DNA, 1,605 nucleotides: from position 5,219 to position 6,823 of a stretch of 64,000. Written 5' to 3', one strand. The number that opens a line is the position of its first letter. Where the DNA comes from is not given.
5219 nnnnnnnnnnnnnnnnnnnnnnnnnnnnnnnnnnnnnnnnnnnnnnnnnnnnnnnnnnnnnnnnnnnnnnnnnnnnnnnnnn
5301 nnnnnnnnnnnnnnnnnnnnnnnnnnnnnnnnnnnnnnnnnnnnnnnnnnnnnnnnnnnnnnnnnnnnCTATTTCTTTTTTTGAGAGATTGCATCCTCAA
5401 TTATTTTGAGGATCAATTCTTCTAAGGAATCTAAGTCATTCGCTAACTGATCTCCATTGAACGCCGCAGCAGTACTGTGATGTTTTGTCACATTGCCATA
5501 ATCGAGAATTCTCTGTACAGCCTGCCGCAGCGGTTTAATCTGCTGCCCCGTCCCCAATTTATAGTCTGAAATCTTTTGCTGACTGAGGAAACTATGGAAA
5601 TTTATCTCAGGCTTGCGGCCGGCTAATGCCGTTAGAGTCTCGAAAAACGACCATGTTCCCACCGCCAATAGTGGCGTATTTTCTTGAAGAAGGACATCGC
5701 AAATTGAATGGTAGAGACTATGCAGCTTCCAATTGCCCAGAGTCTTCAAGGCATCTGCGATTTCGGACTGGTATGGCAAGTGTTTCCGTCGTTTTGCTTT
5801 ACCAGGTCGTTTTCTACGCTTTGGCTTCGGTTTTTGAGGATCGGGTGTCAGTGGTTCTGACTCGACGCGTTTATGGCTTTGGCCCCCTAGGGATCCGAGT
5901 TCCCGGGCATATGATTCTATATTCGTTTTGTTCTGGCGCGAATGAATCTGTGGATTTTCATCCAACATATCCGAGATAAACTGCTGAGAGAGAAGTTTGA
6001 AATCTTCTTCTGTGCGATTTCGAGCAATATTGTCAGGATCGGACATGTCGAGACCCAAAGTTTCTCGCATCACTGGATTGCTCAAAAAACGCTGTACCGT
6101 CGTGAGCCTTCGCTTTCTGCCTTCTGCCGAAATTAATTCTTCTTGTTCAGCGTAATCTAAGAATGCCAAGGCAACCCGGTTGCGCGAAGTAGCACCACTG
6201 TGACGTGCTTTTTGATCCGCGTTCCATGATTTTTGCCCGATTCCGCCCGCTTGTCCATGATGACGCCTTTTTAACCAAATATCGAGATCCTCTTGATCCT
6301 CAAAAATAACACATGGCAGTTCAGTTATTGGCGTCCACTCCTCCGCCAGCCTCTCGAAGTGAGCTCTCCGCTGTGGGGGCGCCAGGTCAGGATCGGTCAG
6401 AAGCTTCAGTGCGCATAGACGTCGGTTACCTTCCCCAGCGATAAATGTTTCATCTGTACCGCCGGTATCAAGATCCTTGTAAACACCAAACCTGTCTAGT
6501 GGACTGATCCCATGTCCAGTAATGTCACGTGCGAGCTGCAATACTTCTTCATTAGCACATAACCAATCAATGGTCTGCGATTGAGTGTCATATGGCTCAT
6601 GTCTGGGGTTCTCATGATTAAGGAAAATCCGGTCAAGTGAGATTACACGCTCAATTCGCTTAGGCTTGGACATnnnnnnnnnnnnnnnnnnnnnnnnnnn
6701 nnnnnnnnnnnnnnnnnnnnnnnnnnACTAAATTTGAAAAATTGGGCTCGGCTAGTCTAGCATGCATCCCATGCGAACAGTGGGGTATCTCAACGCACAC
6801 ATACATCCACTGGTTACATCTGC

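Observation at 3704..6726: Candidate three-gene defence operon: ParB-like/HEPN-like protein + Dam-type MTase + UDG-fold protein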

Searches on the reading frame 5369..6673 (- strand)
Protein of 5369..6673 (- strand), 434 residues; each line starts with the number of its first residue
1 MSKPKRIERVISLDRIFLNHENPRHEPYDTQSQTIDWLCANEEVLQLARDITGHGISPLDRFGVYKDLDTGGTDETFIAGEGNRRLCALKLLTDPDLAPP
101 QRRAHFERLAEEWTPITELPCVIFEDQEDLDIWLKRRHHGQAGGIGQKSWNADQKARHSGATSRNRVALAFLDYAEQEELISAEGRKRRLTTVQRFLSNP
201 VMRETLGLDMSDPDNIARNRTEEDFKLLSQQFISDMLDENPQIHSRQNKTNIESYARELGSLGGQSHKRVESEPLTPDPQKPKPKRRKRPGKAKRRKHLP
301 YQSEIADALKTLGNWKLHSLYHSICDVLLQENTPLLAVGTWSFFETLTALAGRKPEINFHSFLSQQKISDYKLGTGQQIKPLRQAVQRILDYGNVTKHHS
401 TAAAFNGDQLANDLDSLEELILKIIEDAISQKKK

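Call 3: search_protein_families(library=pfam, proteins=[window:5369-6673:-], max_evalue=0.1)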
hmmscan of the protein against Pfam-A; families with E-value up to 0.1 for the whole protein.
window:5369-6673:- (434 aa): 0 families

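Call 4: search_protein_families(library=padloc, proteins=[window:5369-6673:-], max_evalue=0.1)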
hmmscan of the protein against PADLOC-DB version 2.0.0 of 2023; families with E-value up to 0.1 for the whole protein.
window:5369-6673:- (434 aa): 25 families
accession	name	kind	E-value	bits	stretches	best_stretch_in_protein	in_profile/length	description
PDLC04000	PD-Lambda-5_A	-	1.2e-168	559.7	1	7-429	4-425/428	-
PDLC04013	PD-Lambda-5_A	-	2.8e-85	285.2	1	8-297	5-297/440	-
PDLC04002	PD-Lambda-5_A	-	3.7e-72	241.9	1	13-287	12-282/471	-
PDLC03998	PD-Lambda-5_A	-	4.4e-54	182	1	9-288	5-293/466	-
PDLC04014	PD-Lambda-5_A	-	1e-51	174.2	1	9-272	3-265/456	-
PDLC04007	PD-Lambda-5_A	-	1.9e-43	147.2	1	12-288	7-287/454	-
PDLC04009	PD-Lambda-5_A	-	1.1e-41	141.1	1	9-256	4-259/488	-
PDLC04008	PD-Lambda-5_A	-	8.6e-39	131.6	1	11-305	7-311/449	-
PDLC03994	PD-Lambda-5_A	-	5.7e-33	112.4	1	9-214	6-210/508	-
PDLC04006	PD-Lambda-5_A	-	2.2e-30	104.1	2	213-433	249-469/472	-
PDLC04003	PD-Lambda-5_A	-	3.4e-28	96.8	1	10-228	6-229/487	-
PDLC03999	PD-Lambda-5_A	-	2.8e-27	93.6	1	7-266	5-273/493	-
PDLC04005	PD-Lambda-5_A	-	1.5e-24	84.8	1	9-246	17-271/502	-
PDLC04011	PD-Lambda-5_A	-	5.9e-24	82.5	1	7-243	5-246/526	-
PDLC04016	PD-Lambda-5_A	-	1.9e-22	77.9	1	6-166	3-171/494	-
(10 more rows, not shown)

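Call 5: search_protein_families(library=ncbifam, proteins=[window:5369-6673:-], max_evalue=0.1)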
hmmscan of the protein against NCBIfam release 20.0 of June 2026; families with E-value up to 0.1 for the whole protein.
window:5369-6673:- (434 aa): 0 families

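Call 10: find_related_loci(query=window:5369-6673:-, collection=genome_contigs, flank=6000)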
Query window:5369-6673:- (434 aa) in genome_contigs; peptide patterns used: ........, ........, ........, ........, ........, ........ (x = any residue, [..] = any of these).
58 stretches matched a pattern, but none encodes a relative of the query by tblastn (E <= 1e-3).

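Call 18: find_homologous_proteins(query=window:5369-6673:-)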
Query window:5369-6673:- (434 aa): 755 proteins with E <= 0.001 among 8000 candidates; the best 120 are listed.
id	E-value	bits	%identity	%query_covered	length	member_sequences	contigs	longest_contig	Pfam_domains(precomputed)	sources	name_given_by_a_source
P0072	1.7e-293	991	100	100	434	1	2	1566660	-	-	-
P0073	4.6e-223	759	78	100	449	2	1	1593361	-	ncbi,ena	-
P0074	1.6e-217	741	74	100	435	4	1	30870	-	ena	-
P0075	1.1e-216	738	73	100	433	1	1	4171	-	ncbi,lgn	-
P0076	1.0e-212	725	72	100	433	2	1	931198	-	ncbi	-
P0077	2.7e-210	717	72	100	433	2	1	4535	-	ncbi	ncbi:MAG: hypothetical protein AAF991_06900 [Pseudomonadota bacterium]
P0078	8.9e-209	712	71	100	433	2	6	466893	-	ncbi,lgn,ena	-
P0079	7.5e-207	706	71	100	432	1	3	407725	-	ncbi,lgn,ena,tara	tara:strand:+ start:300 stop:1598 length:1299 start_codon:yes stop_codon:yes gene_type:complete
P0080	1.0e-206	705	71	100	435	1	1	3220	-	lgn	-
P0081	4.1e-206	703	71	100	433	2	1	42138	-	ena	-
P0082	3.3e-204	697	71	99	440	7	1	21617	-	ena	-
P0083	1.3e-198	679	69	100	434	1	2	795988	-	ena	-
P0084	8.2e-198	676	68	100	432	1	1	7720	-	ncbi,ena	-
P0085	2.1e-197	675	69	98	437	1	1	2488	-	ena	-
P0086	1.8e-194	665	68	99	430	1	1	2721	-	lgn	-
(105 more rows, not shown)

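Call 22: find_related_loci(query=A2, collection=metagenome_contigs, flank=6000)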
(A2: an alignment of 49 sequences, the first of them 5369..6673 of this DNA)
Query A2 (434 aa) in metagenome_contigs; peptide patterns used: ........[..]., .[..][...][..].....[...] (x = any residue, [..] = any of these).
297 stretches matched a pattern; 237 encode a relative of the query (tblastn E <= 1e-3); the best 80 are kept; 80 distinct loci.
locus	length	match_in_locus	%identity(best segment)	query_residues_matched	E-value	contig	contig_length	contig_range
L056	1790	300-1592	71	1-432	0e+0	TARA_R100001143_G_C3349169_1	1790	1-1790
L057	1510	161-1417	49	11-431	2e-150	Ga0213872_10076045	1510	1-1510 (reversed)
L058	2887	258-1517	51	5-431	1e-142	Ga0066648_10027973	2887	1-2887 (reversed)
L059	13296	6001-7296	49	1-431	2e-134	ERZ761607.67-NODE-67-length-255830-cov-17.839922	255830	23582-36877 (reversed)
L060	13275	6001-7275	50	1-428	2e-133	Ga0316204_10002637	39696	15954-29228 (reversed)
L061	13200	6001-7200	49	11-414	7e-129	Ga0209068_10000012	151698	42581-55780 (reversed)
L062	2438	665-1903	47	7-428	3e-136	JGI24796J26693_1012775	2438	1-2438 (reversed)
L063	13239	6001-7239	47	7-428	7e-129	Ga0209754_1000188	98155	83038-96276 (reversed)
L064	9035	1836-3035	49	11-414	4e-128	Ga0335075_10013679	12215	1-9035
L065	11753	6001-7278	47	2-431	5e-128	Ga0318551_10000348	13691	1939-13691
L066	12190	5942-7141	49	11-414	4e-128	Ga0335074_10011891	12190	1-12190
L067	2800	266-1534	46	6-432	1e-133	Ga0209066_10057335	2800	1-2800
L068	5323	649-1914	48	10-431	3e-128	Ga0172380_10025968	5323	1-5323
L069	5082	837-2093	48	11-431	1e-128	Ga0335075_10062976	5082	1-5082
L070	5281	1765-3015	49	3-422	1e-127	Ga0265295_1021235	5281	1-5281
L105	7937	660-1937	44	11-432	4e-108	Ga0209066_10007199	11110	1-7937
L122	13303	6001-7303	63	1-433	2e-158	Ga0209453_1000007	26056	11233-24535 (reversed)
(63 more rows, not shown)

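Call 23: find_related_loci(query=A2, collection=viral_contigs, flank=6000)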
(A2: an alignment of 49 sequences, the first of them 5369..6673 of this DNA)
Query A2 (434 aa) in viral_contigs; peptide patterns used: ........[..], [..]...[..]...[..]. (x = any residue, [..] = any of these).
72 stretches matched a pattern; 51 encode a relative of the query (tblastn E <= 1e-3); 51 distinct loci.
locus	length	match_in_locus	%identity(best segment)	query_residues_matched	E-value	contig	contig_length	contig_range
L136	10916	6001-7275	48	1-428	2e-128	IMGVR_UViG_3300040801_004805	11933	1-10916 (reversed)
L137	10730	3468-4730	48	3-428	3e-128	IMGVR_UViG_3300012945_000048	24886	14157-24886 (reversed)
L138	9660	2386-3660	47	2-428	2e-125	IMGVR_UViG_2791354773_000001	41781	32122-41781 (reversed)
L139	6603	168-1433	45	11-430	1e-125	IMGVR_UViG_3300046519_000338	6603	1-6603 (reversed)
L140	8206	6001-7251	47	11-430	1e-123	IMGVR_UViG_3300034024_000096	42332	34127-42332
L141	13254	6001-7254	45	11-432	1e-114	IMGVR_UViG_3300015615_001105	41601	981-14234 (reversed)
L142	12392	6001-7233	44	1-416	6e-103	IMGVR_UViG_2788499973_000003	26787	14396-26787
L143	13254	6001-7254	39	12-432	2e-96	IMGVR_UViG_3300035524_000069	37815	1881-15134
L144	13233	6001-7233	42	10-428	2e-110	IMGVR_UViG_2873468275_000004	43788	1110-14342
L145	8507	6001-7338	38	7-427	6e-86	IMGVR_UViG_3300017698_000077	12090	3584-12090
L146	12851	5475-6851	35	9-427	2e-69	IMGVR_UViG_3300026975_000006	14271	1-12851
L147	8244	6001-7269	32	11-425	2e-59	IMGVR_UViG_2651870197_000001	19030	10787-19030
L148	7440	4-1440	38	4-428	2e-59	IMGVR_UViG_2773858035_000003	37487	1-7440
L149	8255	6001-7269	32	11-425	2e-59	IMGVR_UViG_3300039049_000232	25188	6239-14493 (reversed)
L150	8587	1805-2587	42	16-276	1e-58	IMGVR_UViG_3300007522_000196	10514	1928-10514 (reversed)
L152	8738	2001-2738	39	16-261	4e-54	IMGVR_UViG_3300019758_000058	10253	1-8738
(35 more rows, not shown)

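Call 39: search_protein_families(library=pfam, proteins=[L060:8249-9217:-, L122:8266-9231:-, L105:2940-3935:-, L152:5088-6071:-, L139:3403-3816:-], max_evalue=0.01)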
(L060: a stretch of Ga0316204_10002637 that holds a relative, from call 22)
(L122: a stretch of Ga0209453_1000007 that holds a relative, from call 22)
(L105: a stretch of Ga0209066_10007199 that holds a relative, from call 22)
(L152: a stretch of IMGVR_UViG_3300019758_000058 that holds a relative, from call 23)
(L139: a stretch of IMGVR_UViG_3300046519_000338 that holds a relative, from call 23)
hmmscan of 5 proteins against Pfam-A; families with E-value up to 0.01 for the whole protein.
L060:8249-9217:- (322 aa): 2 families
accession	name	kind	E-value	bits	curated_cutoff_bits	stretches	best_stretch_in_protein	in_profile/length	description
PF12762.13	DDE_Tnp_IS1595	-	2.3e-31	109.3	27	1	146-291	5-153/153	ISXO2-like transposase domain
PF12760.12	Zn_ribbon_IS1595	-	1.1e-09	38.6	25.4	1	11-72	2-46/46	Transposase zinc-ribbon domain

L122:8266-9231:- (321 aa): 2 families
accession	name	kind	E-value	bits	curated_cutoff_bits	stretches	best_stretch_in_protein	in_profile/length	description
PF12762.13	DDE_Tnp_IS1595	-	8e-35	120.5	27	1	144-287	4-153/153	ISXO2-like transposase domain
PF12760.12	Zn_ribbon_IS1595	-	7.6e-08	32.6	25.4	1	11-71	2-46/46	Transposase zinc-ribbon domain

L105:2940-3935:- (331 aa): 3 families
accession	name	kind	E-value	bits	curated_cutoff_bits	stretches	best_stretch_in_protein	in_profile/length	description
PF12762.13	DDE_Tnp_IS1595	-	2.3e-36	125.5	27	1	154-297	5-153/153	ISXO2-like transposase domain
PF12760.12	Zn_ribbon_IS1595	-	1.2e-10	41.6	25.4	1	16-80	2-46/46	Transposase zinc-ribbon domain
PF09723.15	Zn_ribbon_8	-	0.0061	17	34.4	0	20-44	14-36/41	Zinc ribbon domain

L152:5088-6071:- (327 aa): 1 family
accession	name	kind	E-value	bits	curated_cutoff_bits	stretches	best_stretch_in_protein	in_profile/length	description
PF05954.17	Phage_GPD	-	5.4e-13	49.2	30.1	1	89-314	64-303/305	Phage tail baseplate hub (GPD)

L139:3403-3816:- (137 aa): 1 family
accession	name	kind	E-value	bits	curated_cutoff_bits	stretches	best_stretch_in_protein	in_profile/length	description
PF06995.16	Phage_P2_GpU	-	7.2e-41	139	27.5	1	7-126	1-120/120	Phage P2 GpU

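Call 41: predict_structure(alignment_id=A2)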
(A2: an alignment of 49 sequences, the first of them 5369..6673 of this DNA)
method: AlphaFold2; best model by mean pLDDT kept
length: 434 residues; sequences in the alignment: 49
mean_pLDDT: 87.8   pTM: 0.56
mean pLDDT of the five models: 87.8, 87.4, 87.3, 86.9, 85.2
residues with pLDDT >= 90: 277; 70-90: 114; 50-70: 29; < 50: 14
segments of 3 or more residues with pLDDT < 50: 143-145, 280-288
pLDDT, mean of each block of 10 residues (from residue 1): 75 92 84 92 91 83 83 77 88 95 95 90 89 81 59 83 88 94 90 95 95 87 96 96 94 97 94 75 44 80 97 96 94 93 97 96 95 88 94 71 77 96 97 87
secondary structure, 60 per line:
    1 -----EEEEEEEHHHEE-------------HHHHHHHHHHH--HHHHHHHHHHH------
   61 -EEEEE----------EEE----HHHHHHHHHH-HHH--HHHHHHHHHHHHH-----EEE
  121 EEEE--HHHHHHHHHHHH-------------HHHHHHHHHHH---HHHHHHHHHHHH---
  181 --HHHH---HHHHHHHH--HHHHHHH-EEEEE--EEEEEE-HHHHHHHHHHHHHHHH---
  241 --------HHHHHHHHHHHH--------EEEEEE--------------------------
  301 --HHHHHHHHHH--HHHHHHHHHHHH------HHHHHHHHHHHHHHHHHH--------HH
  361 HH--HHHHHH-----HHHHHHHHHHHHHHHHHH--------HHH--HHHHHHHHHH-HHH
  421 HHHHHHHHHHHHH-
elements in order: E6-12 H31-41 H44-54 E62-66 E77-79 H84-93 H100-112 E118-124 H127-138 H152-162 H166-177 H183-186 H190-197 H200-206 E208-212 E215-220 H222-237 H249-260 E269-274 H303-312 H315-326 H333-350 H359-362 H365-370 H376-393 H407-416 H418-433

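Call 44: fold_search(model_id=the predicted structure, library=pdb)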
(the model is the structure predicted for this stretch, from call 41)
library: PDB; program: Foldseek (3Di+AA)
matches with E <= 10: 83; with E <= 0.001: 2
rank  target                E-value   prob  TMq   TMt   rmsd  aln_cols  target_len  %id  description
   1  6sdk_A                2.5e-04  1.00  0.19  0.39  13.5       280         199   16  Crystal structure of bacterial ParB dimer bound to CDP (released 2019-10-23)
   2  6sdk_B                3.4e-04  1.00  0.18  0.37  13.4       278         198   15  Crystal structure of bacterial ParB dimer bound to CDP (released 2019-10-23)
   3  7bnk_A                1.6e-03  1.00  0.17  0.35  13.8       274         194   12  Crystal structure of ParB from Myxococcus xanthus bound to CDP and Monothiophosphate (released 2021-09-08)
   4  7bnr_A                2.3e-03  1.00  0.18  0.36  13.9       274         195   13  Crystal structure of a ParB Q52A mutant from Myxococcus xanthus bound to CTPyS (released 2021-09-08)
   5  8qa9_B                2.6e-03  1.00  0.28  0.49   9.2       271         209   14  Crystal structure of the RK2 plasmid encoded co-complex of the C-terminally truncated transcriptional repressor protei (released 2024-02-21)
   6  7bm8_A                3.7e-03  1.00  0.19  0.43  12.2       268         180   13  Crystal structure of the C-terminally truncated chromosome-partitioning protein ParB from Caulobacter crescentus compl (released 2021-04-28)
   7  7bnk_B                4.0e-03  1.00  0.17  0.36  13.9       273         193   12  Crystal structure of ParB from Myxococcus xanthus bound to CDP and Monothiophosphate (released 2021-09-08)
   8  7ol9_B                4.2e-03  0.99  0.18  0.34  14.2       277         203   14  Crystal structure of C-terminally truncated Bacillus subtilis nucleoid occlusion protein (Noc) complexed to the Noc-bi (released 2022-03-09)
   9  8qa9_A                8.9e-03  1.00  0.24  0.45  11.2       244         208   16  Crystal structure of the RK2 plasmid encoded co-complex of the C-terminally truncated transcriptional repressor protei (released 2024-02-21)
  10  6t1f_D                1.0e-02  0.98  0.20  0.37  11.4       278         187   14  Crystal structure of the C-terminally truncated chromosome-partitioning protein ParB from Caulobacter crescentus compl (released 2020-10-14)
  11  6t1f_B                1.7e-02  0.97  0.19  0.35  11.1       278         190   13  Crystal structure of the C-terminally truncated chromosome-partitioning protein ParB from Caulobacter crescentus compl (released 2020-10-14)
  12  8qa8_C                1.9e-02  0.99  0.18  0.37  12.0       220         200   13  Crystal structure of the C-terminally truncated transcriptional repressor protein KorB from the RK2 plasmid complexed  (released 2024-02-21)
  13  7o0n_A                1.9e-02  0.98  0.18  0.37  14.0       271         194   12  Crystal structure of a ParB E93A mutant from Myxococcus xanthus bound to CDP and monothiophosphate (released 2021-09-15)
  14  8qa8_B                2.3e-02  0.98  0.18  0.36  12.9       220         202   15  Crystal structure of the C-terminally truncated transcriptional repressor protein KorB from the RK2 plasmid complexed  (released 2024-02-21)
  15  8qa8_F                2.3e-02  0.97  0.18  0.37  12.7       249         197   15  Crystal structure of the C-terminally truncated transcriptional repressor protein KorB from the RK2 plasmid complexed  (released 2024-02-21)
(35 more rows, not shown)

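Call 49: search_protein_families(library=phrogs, proteins=[window:5369-6673:-], max_evalue=0.001)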
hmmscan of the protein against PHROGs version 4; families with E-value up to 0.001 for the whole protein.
window:5369-6673:- (434 aa): 3 families
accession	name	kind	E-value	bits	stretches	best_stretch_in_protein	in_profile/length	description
phrog_9592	-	unknown function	5.1e-57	195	1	10-295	7-294/486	-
phrog_18017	-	unknown function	5.8e-21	75.9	1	10-164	9-157/227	-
phrog_3694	-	unknown function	3e-13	50.6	1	9-158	8-152/376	-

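Call 75: search_protein_families(library=pfam, alignment_id=A6, max_evalue=0.0001)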
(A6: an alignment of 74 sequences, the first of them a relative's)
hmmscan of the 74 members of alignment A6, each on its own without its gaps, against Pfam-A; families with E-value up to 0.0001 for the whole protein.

A. member 1, L059:8276-8773:- (166 aa): 0 families

B. families by the number of members that match (of 74 scanned): 42 families (the first 25 are shown)
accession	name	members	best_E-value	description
PF12762.13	DDE_Tnp_IS1595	12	3.3e-37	ISXO2-like transposase domain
PF12760.12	Zn_ribbon_IS1595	11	3.8e-13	Transposase zinc-ribbon domain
PF02086.21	MethyltransfD12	2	9.1e-25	D12 class N6 adenine-specific DNA methyltransferase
PF00589.27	Phage_integrase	2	2e-18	Phage integrase family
PF08676.16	MutL_C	1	2.4e-50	MutL C terminal dimerisation domain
PF06904.17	Extensin-like_C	1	1.2e-41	Extensin-like protein C-terminus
PF00239.26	Resolvase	1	2.8e-40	Resolvase, N terminal domain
PF01119.25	DNA_mis_repair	1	9.3e-38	DNA mismatch repair protein, C-terminal domain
PF17757.6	UvrB_inter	1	3.1e-34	UvrB interaction domain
PF05069.18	Phage_tail_S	1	2.1e-33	Phage virion morphogenesis family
PF21716.3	dnstrm_HI1420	1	4.1e-32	Probable addiction module antidote protein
PF05973.20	Gp49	1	1.2e-28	Phage derived protein Gp49-like (DUF891)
PF11112.13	PyocinActivator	1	1.4e-25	Pyocin activator protein PrtN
PF12344.14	UvrB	1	6.1e-24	Ultra-violet resistance protein B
PF00107.32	ADH_zinc_N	1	2.5e-22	Zinc-binding dehydrogenase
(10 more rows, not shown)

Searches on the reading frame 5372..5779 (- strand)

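Call 46: search_protein_families(library=pfam, proteins=[window:5372-5779:-], max_evalue=10)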
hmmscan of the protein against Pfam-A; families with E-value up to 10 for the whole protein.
seq(136 aa): 1 family
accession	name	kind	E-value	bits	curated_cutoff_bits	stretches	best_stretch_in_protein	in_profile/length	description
PF13643.11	DUF4145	-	0.088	13.3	23.1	1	3-23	53-73/88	Domain of unknown function (DUF4145)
